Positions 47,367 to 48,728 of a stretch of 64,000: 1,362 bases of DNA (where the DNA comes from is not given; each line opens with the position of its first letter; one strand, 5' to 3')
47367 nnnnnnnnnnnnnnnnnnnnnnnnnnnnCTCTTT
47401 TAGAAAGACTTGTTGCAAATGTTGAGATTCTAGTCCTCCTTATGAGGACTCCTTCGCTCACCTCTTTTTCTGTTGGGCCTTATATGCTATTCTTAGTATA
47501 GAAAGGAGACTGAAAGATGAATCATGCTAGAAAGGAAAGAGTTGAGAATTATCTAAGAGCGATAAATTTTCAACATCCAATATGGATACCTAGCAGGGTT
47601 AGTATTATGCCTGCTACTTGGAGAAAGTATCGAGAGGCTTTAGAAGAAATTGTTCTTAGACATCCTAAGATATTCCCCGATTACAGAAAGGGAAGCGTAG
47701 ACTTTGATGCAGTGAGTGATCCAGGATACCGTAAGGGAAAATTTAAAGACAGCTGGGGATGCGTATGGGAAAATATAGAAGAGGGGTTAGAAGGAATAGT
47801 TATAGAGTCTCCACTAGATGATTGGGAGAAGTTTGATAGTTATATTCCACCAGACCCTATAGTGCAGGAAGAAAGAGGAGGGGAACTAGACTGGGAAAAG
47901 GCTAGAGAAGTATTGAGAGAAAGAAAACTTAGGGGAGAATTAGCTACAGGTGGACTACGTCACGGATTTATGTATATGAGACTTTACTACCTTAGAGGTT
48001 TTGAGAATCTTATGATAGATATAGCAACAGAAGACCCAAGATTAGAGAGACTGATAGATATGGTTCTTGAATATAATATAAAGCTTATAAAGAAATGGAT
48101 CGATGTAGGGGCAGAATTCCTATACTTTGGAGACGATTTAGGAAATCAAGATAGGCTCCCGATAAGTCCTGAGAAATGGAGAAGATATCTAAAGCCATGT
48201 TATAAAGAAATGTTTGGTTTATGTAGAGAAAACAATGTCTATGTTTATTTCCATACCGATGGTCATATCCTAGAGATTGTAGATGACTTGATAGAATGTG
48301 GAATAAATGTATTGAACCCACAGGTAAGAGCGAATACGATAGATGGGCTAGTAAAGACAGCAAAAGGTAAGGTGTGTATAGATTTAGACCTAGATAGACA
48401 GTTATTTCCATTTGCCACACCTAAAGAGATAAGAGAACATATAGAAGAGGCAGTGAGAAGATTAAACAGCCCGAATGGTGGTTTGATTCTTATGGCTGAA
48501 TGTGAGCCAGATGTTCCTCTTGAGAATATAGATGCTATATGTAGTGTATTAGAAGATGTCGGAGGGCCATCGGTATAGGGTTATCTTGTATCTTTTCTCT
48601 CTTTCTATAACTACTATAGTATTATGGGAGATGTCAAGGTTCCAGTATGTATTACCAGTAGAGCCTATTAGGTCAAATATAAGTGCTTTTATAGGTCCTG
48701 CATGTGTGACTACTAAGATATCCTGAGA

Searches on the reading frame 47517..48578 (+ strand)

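Call 48: search_protein_families(library=ncbifam, max_evalue=0.00001, proteins=[window:47517-48578:+])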
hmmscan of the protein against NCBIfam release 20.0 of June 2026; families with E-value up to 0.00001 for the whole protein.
window:47517-48578:+ (353 aa): 3 families
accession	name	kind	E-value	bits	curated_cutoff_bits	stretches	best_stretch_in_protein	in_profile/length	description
TIGR01463.1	mtaA_cmuA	subfamily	2.3e-10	40.3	235.4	1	161-342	156-332/340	MtaA/CmuA family methyltransferase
NF004889.0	PRK06252.1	subfamily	4.4e-07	29.2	244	1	159-345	155-333/340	methylcobalamin:coenzyme M methyltransferase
NF040654.1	MtaA_Meth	equivalog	1e-06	27.9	400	1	158-342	152-329/337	methylcobamide:CoM methyltransferase MtaA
